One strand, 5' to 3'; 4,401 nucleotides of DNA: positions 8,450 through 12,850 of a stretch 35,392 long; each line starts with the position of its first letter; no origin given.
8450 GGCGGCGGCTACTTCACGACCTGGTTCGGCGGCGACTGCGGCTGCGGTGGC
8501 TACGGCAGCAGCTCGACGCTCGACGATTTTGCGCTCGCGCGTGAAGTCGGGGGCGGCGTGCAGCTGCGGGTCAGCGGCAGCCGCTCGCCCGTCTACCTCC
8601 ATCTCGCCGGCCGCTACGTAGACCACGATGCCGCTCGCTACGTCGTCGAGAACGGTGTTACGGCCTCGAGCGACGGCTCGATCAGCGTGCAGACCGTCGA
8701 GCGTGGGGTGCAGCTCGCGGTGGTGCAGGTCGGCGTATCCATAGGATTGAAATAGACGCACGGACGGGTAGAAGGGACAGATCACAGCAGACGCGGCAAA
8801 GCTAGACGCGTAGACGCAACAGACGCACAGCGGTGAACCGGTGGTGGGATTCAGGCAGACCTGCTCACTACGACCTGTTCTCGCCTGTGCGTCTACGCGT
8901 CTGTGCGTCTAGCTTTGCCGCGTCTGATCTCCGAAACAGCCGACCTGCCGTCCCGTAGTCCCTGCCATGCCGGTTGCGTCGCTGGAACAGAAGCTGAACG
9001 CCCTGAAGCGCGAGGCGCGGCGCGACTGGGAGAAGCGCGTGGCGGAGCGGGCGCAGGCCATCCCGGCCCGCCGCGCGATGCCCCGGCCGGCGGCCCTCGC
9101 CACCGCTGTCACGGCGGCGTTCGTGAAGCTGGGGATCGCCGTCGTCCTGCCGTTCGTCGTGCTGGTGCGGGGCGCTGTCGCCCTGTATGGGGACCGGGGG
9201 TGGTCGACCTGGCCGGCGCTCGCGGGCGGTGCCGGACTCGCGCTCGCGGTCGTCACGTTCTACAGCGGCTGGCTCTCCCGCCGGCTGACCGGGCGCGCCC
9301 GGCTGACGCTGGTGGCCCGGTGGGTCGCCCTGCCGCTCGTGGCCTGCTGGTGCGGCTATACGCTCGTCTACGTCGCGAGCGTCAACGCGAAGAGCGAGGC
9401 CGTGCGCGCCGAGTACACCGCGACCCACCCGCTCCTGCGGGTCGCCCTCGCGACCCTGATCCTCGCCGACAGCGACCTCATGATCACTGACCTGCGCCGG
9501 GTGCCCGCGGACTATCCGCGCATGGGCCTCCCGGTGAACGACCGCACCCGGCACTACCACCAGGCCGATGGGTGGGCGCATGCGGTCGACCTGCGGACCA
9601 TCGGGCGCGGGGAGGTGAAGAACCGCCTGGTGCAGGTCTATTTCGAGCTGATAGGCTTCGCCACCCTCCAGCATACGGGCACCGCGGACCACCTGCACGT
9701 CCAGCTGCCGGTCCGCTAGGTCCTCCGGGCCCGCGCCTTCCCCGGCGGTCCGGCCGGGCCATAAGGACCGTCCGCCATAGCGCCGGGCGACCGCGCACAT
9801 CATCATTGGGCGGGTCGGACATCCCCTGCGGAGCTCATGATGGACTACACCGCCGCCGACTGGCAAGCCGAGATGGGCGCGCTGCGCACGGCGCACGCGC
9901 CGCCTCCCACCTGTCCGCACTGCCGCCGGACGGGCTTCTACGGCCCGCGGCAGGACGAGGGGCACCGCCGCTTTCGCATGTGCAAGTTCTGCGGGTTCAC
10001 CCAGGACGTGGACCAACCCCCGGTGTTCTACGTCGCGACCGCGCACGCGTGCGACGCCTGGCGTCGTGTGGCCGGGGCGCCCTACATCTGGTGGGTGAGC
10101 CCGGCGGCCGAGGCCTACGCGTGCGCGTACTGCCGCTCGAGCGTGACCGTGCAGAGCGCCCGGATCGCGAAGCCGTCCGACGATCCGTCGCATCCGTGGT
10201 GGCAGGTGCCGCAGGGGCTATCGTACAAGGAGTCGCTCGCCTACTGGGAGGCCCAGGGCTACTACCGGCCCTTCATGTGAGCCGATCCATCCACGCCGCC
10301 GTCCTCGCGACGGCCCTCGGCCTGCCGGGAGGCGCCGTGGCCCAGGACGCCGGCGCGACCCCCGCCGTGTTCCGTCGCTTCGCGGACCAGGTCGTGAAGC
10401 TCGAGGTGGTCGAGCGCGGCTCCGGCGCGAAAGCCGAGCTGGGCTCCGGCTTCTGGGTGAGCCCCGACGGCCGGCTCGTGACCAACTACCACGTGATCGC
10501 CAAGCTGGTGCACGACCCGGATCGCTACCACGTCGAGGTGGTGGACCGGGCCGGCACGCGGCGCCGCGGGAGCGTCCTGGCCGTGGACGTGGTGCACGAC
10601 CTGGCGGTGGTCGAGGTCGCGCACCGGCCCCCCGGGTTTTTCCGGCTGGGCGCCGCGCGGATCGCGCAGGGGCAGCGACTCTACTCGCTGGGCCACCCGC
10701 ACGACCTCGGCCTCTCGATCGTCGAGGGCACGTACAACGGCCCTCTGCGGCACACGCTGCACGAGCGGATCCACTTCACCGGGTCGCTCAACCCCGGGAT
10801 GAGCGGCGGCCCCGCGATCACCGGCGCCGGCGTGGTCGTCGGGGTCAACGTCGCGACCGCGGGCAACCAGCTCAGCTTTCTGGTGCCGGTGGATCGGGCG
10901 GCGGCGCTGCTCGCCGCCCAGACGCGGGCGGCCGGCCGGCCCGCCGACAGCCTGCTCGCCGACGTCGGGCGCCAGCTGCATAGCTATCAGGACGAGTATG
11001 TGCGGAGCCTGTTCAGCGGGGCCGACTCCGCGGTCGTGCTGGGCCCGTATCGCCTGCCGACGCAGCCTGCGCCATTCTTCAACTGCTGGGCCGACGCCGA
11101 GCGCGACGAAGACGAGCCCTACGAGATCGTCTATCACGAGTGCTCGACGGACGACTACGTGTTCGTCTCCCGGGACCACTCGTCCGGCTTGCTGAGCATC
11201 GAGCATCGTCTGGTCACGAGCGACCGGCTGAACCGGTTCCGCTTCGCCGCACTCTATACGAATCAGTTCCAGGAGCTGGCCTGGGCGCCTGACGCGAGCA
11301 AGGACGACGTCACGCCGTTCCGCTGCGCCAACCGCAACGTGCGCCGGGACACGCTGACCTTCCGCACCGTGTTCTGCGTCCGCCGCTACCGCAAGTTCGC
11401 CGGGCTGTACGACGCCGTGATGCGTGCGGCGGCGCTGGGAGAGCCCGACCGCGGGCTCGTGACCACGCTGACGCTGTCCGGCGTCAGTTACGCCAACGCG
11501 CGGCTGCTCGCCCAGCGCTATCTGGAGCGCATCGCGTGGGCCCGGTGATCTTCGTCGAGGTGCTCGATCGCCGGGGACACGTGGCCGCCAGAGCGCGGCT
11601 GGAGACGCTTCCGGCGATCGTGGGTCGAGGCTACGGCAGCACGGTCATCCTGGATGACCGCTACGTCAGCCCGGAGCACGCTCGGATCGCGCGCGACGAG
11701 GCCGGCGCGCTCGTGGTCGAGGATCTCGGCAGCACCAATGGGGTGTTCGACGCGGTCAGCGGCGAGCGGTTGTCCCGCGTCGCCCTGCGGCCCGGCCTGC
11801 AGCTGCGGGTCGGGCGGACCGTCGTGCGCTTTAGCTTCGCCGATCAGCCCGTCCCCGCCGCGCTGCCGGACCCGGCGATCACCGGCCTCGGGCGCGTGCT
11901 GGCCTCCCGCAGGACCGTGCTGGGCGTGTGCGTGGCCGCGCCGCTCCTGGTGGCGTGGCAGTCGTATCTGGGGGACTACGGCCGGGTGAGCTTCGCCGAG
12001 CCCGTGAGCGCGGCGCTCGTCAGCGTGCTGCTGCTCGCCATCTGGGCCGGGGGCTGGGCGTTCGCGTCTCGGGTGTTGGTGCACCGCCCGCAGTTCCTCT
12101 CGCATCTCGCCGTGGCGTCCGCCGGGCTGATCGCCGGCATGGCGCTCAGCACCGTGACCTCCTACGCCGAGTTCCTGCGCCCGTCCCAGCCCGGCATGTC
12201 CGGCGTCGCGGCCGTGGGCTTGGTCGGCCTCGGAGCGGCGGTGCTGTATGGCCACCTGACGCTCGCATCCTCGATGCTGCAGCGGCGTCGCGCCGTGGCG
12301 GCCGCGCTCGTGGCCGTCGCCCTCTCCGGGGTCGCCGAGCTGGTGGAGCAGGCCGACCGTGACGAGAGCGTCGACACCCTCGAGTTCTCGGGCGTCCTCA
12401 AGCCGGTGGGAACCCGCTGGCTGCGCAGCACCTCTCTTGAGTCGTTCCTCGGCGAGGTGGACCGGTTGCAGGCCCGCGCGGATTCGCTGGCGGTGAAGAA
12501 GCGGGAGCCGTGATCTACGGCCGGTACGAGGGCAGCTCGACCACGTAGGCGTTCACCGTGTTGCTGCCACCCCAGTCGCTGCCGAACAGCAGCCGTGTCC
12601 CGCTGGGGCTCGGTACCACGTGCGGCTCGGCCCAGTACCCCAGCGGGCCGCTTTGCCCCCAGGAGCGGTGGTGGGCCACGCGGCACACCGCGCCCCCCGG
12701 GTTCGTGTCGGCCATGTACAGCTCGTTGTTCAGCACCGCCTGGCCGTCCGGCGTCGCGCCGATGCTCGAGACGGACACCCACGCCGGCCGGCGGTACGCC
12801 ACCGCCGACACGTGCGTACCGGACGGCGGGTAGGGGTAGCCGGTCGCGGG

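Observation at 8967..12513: Candidate uncharacterised trans-envelope module: Zn-ribbon protein / secreted S1 protease with novel C-terminal domain / FHA-multipass membrane protein, preceded by a membrane LAS-like peptidase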

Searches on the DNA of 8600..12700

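Call 67: search_rna_families(source=window, start=8600, end=12700, threshold=evalue, max_evalue=1)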
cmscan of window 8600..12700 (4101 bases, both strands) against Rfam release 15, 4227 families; matches with E-value up to 1: 1.
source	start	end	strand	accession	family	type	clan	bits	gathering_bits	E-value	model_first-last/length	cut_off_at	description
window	8795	8919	+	RF03792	MIR6462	Gene; miRNA;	-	30.4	96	0.016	1-119/119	no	MIR6462 microRNA precursor family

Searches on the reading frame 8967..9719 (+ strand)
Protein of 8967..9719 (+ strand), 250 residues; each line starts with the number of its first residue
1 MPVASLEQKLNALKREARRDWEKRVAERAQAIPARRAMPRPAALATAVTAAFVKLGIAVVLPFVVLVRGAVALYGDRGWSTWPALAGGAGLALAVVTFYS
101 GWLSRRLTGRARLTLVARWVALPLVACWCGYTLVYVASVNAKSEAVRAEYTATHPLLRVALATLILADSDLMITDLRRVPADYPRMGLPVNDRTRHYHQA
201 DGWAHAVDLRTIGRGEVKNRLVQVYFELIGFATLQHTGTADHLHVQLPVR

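Call 5: search_protein_families(library=pfam, proteins=[window:8967-9719:+], max_evalue=0.1)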
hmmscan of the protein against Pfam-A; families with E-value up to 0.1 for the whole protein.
window:8967-9719:+ (250 aa): 1 family
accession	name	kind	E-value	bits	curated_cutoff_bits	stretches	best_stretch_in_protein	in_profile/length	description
PF01988.24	VIT1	-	0.025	14.9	28.1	1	20-134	112-213/214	VIT family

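Call 6: search_protein_families(library=ncbifam, proteins=[window:8967-9719:+], max_evalue=0.1)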
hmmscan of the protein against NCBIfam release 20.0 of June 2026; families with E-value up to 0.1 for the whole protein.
window:8967-9719:+ (250 aa): 3 families
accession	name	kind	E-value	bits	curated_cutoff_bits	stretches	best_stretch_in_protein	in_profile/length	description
NF007249.0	PRK09695.1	equivalog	0.001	17.8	1121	1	42-153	375-481/560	glycolate permease GlcA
TIGR03758.1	conj_TIGR03758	hypoth_equivalog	0.035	14.3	42.7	1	94-128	38-72/76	TIGR03758 family integrating conjugative element protein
NF033623.1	urate_HpxO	equivalog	0.074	12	500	1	53-93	260-300/381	FAD-dependent urate hydroxylase HpxO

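Call 8: search_protein_families(library=padloc, proteins=[window:8967-9719:+], max_evalue=0.01)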
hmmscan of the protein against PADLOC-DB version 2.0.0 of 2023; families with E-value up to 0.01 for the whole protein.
window:8967-9719:+ (250 aa): 0 families

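Call 29: search_solved_structures(query=window:8967-9716:+, max_evalue=10)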
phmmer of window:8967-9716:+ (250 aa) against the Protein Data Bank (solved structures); distinct sequences matched with E-value up to 10: 8.
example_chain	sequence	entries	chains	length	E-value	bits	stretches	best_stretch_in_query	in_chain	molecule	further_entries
3rp6_A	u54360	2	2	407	0.047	16.3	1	54-93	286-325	flavoprotein monooxygenase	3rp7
3rp8_A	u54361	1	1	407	0.047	16.3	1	54-93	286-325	flavoprotein monooxygenase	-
9ik8_D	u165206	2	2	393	0.11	15.1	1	94-144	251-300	Somatostatin receptor type 1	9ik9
8xio_A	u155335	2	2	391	0.46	13.1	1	94-144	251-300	Somatostatin receptor type 1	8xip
3all_A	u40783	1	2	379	1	11.9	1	67-94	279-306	2-methyl-3-hydroxypyridine-5-carboxylic acid oxygenase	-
4h2n_A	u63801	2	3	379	1.2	11.8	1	67-94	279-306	2-methyl-3-hydroxypyridine-5-carboxylic acid oxygenase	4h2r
3alj_A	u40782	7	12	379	1.2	11.7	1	67-94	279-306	2-methyl-3-hydroxypyridine-5-carboxylic acid oxygenase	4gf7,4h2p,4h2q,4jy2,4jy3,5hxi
9k9w_a9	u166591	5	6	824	6.2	9.4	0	16-63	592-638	Glr1262 protein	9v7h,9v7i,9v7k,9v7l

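Call 77: search_solved_structures(query=A7, max_evalue=10, show_alignments=2)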
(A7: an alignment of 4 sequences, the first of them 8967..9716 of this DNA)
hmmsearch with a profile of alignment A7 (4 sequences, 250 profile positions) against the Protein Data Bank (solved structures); distinct sequences matched with E-value up to 10: 2.
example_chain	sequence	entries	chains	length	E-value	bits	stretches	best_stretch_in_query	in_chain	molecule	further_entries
3rp6_A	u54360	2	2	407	0.022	17.3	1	52-101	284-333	flavoprotein monooxygenase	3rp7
3rp8_A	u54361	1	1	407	0.022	17.3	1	52-101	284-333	flavoprotein monooxygenase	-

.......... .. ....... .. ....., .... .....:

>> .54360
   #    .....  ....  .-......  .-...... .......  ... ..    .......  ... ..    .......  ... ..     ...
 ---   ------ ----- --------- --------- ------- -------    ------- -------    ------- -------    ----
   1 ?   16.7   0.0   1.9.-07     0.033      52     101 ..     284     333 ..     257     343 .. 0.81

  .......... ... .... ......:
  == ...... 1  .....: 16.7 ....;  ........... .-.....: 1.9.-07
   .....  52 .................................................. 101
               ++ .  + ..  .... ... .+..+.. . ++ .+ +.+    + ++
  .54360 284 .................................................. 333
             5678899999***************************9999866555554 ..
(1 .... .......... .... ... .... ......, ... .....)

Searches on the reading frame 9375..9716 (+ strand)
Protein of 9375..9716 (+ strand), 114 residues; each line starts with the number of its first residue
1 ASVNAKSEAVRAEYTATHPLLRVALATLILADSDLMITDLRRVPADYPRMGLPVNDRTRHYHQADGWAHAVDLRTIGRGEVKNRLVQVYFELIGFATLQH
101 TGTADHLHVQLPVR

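Call 61: search_protein_families(library=pfam, proteins=[window:9375-9716:+], max_evalue=10)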
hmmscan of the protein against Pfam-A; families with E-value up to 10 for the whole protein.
window:9375-9716:+ (114 aa): 0 families
